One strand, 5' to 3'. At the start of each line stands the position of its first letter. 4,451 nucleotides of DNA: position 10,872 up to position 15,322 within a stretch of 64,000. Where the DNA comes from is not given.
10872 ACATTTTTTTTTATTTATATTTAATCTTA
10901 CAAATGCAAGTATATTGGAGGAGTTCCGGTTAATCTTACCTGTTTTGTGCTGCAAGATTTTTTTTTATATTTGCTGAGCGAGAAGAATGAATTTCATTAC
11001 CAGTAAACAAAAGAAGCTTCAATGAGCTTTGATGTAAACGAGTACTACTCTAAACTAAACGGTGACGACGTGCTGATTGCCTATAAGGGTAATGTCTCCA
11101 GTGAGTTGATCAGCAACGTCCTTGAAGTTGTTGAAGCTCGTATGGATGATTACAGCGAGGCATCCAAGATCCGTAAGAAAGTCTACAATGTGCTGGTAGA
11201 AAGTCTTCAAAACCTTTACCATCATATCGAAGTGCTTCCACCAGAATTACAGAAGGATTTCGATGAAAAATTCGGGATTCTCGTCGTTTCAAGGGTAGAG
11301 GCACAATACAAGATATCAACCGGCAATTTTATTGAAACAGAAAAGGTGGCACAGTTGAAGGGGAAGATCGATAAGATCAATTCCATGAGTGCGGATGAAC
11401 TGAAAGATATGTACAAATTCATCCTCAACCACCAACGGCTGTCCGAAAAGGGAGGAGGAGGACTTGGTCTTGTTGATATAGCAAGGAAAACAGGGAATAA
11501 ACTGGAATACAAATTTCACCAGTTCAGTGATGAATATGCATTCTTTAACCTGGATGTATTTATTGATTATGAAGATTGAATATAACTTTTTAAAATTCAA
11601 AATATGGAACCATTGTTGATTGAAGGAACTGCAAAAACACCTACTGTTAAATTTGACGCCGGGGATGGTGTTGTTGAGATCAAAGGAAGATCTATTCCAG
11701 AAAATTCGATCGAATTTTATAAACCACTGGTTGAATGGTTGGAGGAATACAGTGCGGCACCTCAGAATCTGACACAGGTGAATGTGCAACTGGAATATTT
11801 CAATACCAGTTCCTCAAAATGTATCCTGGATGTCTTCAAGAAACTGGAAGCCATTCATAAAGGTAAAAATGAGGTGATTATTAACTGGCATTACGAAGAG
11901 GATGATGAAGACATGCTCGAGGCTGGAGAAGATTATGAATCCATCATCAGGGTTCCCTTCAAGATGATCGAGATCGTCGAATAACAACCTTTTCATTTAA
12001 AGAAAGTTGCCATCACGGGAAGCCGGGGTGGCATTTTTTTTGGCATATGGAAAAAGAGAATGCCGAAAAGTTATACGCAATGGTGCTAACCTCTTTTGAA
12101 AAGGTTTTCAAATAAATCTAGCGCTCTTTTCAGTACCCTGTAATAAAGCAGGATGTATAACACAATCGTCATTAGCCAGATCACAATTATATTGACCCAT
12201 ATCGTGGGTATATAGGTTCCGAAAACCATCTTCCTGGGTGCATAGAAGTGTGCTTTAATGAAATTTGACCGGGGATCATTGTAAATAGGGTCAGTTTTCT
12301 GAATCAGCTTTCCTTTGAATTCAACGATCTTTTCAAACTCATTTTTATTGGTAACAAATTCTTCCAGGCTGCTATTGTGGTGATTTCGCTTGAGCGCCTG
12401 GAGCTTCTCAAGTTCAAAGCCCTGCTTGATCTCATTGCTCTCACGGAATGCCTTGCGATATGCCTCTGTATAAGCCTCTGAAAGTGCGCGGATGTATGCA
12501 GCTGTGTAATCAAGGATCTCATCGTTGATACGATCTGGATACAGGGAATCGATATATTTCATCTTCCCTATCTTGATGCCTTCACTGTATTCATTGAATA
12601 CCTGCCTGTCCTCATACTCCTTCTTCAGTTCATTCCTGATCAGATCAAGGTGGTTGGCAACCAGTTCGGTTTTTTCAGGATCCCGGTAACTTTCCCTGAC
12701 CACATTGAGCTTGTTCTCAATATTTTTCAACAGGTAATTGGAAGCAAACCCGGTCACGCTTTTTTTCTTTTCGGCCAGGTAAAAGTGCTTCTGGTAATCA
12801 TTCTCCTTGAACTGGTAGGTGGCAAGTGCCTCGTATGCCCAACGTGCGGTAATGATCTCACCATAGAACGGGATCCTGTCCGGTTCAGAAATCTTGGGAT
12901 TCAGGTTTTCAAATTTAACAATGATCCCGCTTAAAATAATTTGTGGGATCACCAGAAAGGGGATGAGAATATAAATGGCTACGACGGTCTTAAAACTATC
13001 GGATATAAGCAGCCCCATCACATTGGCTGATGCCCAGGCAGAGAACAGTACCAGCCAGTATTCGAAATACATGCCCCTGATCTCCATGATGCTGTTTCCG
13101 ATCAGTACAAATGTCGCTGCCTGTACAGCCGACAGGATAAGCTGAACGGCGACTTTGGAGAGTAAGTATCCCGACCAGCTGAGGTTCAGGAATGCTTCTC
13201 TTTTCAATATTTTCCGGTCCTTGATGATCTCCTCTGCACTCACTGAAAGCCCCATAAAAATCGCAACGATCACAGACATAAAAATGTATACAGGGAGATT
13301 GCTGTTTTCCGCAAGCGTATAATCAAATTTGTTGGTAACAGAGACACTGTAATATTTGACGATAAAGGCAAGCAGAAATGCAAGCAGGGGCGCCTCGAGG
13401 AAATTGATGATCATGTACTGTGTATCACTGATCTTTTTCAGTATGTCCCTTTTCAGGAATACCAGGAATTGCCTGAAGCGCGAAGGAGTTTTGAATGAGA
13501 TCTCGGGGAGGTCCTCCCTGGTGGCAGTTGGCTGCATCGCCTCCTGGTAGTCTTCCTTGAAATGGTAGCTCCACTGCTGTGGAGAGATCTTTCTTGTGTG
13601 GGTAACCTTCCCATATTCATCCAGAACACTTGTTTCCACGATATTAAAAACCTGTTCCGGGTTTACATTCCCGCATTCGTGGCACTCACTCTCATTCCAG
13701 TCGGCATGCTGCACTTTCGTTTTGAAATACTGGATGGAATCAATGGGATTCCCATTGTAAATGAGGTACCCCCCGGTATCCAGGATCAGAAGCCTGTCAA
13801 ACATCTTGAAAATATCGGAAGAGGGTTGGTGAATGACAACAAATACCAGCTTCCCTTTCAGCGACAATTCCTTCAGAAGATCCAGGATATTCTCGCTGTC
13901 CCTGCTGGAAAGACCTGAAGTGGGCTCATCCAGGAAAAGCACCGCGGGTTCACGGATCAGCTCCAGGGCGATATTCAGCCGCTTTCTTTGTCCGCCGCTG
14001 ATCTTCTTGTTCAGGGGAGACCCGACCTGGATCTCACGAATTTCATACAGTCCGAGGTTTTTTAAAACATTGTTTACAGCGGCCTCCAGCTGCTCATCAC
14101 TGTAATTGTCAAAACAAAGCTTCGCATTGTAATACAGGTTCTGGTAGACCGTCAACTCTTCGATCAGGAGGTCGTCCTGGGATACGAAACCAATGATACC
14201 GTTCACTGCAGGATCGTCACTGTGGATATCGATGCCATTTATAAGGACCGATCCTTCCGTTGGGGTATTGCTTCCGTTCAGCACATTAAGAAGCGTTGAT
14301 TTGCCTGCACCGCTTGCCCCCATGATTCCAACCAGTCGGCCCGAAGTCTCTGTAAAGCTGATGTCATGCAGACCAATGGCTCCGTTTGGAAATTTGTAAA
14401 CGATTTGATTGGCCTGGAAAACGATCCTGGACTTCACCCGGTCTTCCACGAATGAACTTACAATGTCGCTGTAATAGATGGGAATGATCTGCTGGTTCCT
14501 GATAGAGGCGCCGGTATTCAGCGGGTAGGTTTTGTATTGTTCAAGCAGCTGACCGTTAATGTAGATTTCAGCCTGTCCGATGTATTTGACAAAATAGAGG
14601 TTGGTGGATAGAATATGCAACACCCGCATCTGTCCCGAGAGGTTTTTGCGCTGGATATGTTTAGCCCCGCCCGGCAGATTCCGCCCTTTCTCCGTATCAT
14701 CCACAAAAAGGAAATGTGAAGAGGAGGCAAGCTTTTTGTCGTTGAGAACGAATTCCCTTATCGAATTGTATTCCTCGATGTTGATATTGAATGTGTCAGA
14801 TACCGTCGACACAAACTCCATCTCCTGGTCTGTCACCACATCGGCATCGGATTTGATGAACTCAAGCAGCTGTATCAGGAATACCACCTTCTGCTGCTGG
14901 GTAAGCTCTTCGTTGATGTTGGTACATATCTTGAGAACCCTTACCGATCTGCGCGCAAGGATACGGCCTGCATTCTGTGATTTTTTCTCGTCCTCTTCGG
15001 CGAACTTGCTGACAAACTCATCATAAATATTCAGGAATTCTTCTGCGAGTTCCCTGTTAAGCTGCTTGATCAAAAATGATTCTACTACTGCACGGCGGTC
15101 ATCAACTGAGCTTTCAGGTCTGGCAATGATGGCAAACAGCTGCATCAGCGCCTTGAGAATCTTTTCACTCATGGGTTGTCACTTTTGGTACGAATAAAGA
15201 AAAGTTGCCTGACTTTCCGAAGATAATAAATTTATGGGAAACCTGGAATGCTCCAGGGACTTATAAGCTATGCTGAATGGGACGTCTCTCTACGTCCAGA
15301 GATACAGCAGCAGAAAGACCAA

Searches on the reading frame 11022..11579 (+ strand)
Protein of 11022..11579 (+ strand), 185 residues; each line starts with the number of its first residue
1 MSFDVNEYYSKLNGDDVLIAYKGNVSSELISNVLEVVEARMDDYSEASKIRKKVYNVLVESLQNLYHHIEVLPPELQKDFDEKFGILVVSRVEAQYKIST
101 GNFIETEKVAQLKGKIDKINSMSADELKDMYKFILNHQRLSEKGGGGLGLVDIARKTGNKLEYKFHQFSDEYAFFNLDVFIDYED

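Call 3: search_protein_families(library=pfam, proteins=[window:11022-11579:+], max_evalue=0.01)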
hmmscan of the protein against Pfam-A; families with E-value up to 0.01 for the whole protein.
window:11022-11579:+ (185 aa): 3 families
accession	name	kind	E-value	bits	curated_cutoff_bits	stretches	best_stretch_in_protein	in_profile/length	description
PF19788.4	DUF6272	-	7.2e-40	136.2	26.6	1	41-175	2-134/134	Family of unknown function (DUF6272)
PF14677.12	FANCI_S3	-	1.1e-05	25.6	25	1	24-76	135-187/216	FANCI solenoid 3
PF15079.11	Tsc35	-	0.0069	16.4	27.7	1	25-103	48-121/205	Testis-specific protein 35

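Call 4: search_protein_families(library=ncbifam, proteins=[window:11022-11579:+], max_evalue=0.01)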
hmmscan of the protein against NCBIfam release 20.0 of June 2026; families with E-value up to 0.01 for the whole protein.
window:11022-11579:+ (185 aa): 4 families
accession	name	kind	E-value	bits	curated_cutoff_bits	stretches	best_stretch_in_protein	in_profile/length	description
NF038262.1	SiaB_fam_kinase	subfamily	2.8e-47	160.6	85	1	7-181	3-177/177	SiaB family protein kinase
NF038264.1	kinase_SiaB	equivalog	5e-22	78.5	225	1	11-181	8-176/176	biofilm regulation protein kinase SiaB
NF047703.1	slr1658_superfam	superfamily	5.4e-05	22.7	100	1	93-178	97-180/185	slr1658 superfamily regulator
NF052618.1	slr1658_cyano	equivalog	0.00095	18.8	200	1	93-181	101-187/191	slr1658 family protein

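Call 47: search_solved_structures(query=window:11022-11579:+, max_evalue=1)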
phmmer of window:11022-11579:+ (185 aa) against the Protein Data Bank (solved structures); distinct sequences matched with E-value up to 1: 10.
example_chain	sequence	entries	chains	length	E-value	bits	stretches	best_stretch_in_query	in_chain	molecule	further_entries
6kko_A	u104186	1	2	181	1.8e-10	44.1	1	16-179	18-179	Putative serine phosphatase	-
4dik_A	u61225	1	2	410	0.16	15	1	5-86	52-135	FLAVOPROTEIN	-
1vme_A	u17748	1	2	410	0.38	13.7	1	5-86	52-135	Flavoprotein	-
4dil_A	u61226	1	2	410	0.38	13.7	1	5-86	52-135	FLAVOPROTEIN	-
5v8s_A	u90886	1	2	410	0.39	13.7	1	5-86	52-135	Flavoprotein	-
8ebt_B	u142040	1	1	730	0.79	12.7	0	31-100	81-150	General transcription and DNA repair factor IIH helicase subunit XPD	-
29vf_1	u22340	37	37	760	0.84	12.6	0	31-100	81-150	TFIIH basal transcription factor complex helicase XPD subunit | General transcription and DNA repair factor IIH helicase subunit XPD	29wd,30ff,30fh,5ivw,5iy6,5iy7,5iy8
8ebs_B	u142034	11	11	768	0.85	12.6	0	31-100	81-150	General transcription and DNA repair factor IIH helicase subunit XPD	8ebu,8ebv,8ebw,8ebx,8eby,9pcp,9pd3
28jm_B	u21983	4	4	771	0.85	12.6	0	31-100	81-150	TFIIH basal transcription factor complex helicase XPD subunit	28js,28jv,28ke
6nmi_B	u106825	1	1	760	0.86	12.6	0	31-100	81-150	General transcription and DNA repair factor IIH helicase subunit XPD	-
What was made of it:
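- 11022..11579 (+): SiaB-family partner-switch Ser/Thr kinase; a neighbour, convergent with the ABC gene. It matches P. aeruginosa SiaB, PDB 6kko chain A, at E=1.8e-10 (call 47).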

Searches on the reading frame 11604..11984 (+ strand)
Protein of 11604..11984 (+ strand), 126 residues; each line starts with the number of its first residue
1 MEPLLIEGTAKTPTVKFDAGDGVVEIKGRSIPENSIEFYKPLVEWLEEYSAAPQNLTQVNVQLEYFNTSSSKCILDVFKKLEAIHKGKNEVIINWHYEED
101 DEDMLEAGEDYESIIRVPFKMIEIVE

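Call 3: search_protein_families(library=pfam, proteins=[window:11604-11984:+], max_evalue=0.01)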
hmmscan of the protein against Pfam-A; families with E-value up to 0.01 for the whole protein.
window:11604-11984:+ (126 aa): 1 family
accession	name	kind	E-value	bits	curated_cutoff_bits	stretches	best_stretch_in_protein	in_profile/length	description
PF09345.15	SiaC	-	9.1e-45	151.6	24.5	1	6-123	1-119/120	SiaC family regulatory phosphoprotein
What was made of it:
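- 11604..11984 (+): SiaC-family (DUF1987) phosphoprotein with a STAS-like fold; the Thr of the NTSS motif is conserved. PF09345 scores 151.6 bits (call 3).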

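Call 4: search_protein_families(library=ncbifam, proteins=[window:11604-11984:+], max_evalue=0.01)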
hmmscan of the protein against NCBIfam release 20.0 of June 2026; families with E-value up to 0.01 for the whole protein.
window:11604-11984:+ (126 aa): 1 family
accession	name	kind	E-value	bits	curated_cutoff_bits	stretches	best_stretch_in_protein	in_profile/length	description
NF038265.1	phos_prot_SiaC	equivalog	4.8e-29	100.9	150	1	4-121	3-120/122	biofilm regulation phosphoprotein SiaC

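Call 48: search_solved_structures(query=window:11604-11984:+, max_evalue=1, show_alignments=1)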
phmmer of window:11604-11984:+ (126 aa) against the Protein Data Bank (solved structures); distinct sequences matched with E-value up to 1: 3.
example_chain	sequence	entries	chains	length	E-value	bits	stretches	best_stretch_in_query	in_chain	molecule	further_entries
6kko_C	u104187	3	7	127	1.7e-20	76.6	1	2-120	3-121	DUF1987 domain-containing protein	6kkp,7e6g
6k4f_U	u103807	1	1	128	1.8e-20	76.6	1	2-120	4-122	DUF1987 domain-containing protein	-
6c26_B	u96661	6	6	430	0.076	16.4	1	35-83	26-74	Dolichyl-diphosphooligosaccharide--protein glycosyltransferase subunit WBP1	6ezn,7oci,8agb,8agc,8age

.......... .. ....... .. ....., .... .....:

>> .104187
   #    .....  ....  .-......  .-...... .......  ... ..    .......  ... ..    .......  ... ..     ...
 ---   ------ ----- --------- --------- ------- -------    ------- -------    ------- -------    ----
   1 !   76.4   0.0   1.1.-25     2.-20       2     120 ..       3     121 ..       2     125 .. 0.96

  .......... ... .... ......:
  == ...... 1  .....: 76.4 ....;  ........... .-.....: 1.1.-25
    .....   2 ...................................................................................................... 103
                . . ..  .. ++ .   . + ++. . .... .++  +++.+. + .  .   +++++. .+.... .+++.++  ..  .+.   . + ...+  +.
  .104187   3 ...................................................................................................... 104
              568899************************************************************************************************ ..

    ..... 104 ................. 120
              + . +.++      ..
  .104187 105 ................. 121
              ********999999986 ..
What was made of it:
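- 11604..11984 (+): It matches 6kko chain C at E=1.7e-20, with FNTSS aligned to LNTSS (call 48).
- On SiaABC(D) partner switch: The NTSS motif is aligned (calls 3, 4, 48).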

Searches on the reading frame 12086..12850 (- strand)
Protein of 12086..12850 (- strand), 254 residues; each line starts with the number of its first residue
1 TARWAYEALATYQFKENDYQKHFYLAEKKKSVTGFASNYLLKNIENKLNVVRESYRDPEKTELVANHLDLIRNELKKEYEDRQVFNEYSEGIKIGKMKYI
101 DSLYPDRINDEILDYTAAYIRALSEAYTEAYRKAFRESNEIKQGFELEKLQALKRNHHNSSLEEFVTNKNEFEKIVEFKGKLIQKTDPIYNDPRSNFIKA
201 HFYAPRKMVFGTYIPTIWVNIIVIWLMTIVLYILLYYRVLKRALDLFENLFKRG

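Call 29: search_protein_families(library=pfam, proteins=[window:12086-12850:-], max_evalue=10)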
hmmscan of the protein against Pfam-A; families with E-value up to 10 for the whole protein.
window:12086-12850:- (254 aa): 3 families
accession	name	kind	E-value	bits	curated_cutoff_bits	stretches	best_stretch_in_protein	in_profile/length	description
PF21325.3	SHPRH_helical-1st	-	0.014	16.1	27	1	125-170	41-83/95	E3 ubiquitin-protein ligase SHPRH, first helical domain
PF22114.2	NUP120_helical_2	-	0.016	15.7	21.5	1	120-249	16-140/184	Nucleoporin NUP120, helical domain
PF06024.17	Orf78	-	0.089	13.5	29.4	1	216-242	63-89/101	Orf78 (ac78)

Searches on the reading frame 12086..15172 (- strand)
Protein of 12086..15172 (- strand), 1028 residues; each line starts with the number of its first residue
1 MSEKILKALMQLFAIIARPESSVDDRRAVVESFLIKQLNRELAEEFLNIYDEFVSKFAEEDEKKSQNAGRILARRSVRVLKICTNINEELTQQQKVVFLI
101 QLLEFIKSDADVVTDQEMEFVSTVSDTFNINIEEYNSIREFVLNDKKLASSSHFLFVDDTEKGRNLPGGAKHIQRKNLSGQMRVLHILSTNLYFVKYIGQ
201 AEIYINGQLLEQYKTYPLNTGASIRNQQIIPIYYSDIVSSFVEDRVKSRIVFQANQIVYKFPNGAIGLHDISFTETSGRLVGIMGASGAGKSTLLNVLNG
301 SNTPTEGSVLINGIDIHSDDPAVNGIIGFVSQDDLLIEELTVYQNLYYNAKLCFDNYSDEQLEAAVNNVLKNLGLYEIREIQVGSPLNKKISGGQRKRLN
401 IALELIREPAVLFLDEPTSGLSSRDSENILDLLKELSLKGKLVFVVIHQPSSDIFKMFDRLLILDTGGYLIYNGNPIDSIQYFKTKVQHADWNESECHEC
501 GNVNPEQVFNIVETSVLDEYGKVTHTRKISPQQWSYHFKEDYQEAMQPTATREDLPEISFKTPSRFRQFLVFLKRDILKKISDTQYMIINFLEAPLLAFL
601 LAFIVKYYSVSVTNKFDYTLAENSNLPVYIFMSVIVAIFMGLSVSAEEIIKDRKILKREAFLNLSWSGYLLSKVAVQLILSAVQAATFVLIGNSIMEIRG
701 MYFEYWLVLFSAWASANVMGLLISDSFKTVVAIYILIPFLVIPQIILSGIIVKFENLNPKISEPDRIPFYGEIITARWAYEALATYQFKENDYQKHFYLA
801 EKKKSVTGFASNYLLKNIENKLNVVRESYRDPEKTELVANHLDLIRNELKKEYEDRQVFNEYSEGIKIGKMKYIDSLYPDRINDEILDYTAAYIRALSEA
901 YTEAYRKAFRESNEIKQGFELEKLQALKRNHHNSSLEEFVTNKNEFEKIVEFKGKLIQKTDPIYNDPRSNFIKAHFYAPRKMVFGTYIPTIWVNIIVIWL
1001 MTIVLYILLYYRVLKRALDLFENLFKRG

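Call 3: search_protein_families(library=pfam, proteins=[window:12086-15172:-], max_evalue=0.01)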
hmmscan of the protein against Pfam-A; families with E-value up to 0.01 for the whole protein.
window:12086-15172:- (1028 aa): 5 families
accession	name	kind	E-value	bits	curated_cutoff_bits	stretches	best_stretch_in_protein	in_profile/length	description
PF00005.33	ABC_tran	-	1e-32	114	25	1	268-419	1-137/137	ABC transporter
PF01061.29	ABC2_membrane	-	9.6e-18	64.9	26.9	1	567-761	1-189/211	ABC-2 type transporter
PF19055.6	ABC2_membrane_7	-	5.3e-05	22.7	22.7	1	448-485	1-38/410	ABC-2 type transporter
PF13304.12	AAA_21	-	0.00011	22.8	27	0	394-444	241-295/304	AAA domain, putative AbiEii toxin, Type IV TA system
PF03193.22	RsgA_GTPase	-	0.00079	19.7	30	1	277-303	105-131/174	RsgA GTPase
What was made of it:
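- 12086..15172 (-): ABC-G-type exporter, 1028 aa, with an N-terminal TerB-like helical domain and an FHA-like β-sandwich (about residues 150-235, window 14468-14725); a neighbour. ABC_tran and ABC2_membrane are found (call 3).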

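Call 4: search_protein_families(library=ncbifam, proteins=[window:12086-15172:-], max_evalue=0.01)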
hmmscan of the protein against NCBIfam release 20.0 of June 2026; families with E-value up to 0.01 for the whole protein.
window:12086-15172:- (1028 aa): 189 families (the best 25 are shown)
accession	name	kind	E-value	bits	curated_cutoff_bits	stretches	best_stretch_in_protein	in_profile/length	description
TIGR00955.1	3a01204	subfamily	2.8e-78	264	736.35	1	263-802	36-564/617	pigment precursor permease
TIGR00956.1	3a01205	subfamily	3.6e-50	170.7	1959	2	276-475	787-987/1394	pleiotropic drug resistance family protein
TIGR01188.1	drrA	subfamily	1.9e-37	129.2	312.45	1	268-508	9-235/302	daunorubicin resistance ABC transporter, ATP-binding protein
TIGR03375.1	type_I_sec_LssB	subfamily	1.1e-33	116.5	693.1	1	252-468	466-678/696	type I secretion system permease/ATPase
TIGR02673.1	FtsE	equivalog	1.6e-33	116.2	264.85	1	253-466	3-212/214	cell division ATP-binding protein FtsE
TIGR04521.1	ECF_ATPase_2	equivalog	3e-33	115.1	330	1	261-481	14-234/279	energy-coupling factor transporter ATPase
TIGR03608.1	L_ocin_972_ABC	subfamily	5e-33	114.3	254.85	1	268-461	14-203/206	putative bacteriocin export ABC transporter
NF008442.0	PRK11288.1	equivalog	1.9e-31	108.9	689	1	252-469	8-221/504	L-arabinose ABC transporter ATP-binding protein AraG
NF033858.1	ABC2_perm_RbbA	equivalog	2.6e-31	108.4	1050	1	244-467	259-473/909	ribosome-associated ATPase/putative transporter RbbA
TIGR02857.1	CydD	equivalog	4e-31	108.6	435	1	251-451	321-518/529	thiol reductant ABC exporter subunit CydD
TIGR02315.1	ABC_phnC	equivalog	4.9e-31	108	266.1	1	254-476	4-230/243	phosphonate ABC transporter ATP-binding protein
TIGR03864.1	PQQ_ABC_ATP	hypoth_equivalog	2.5e-30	105.7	302.25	1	257-468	7-209/236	ABC transporter, ATP-binding subunit, PQQ-dependent alcohol dehydrogenase system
TIGR02211.1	LolD_lipo_ex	equivalog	1.1e-29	103.6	307.75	1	268-467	21-217/221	lipoprotein-releasing ABC transporter ATP-binding protein LolD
TIGR02868.1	CydC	equivalog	1.9e-28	99.4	329.05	1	248-450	331-530/530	thiol reductant ABC exporter subunit CydC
NF010158.0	PRK13637.1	equivalog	3.6e-28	98.5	390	1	262-478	17-231/287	energy-coupling factor transporter ATPase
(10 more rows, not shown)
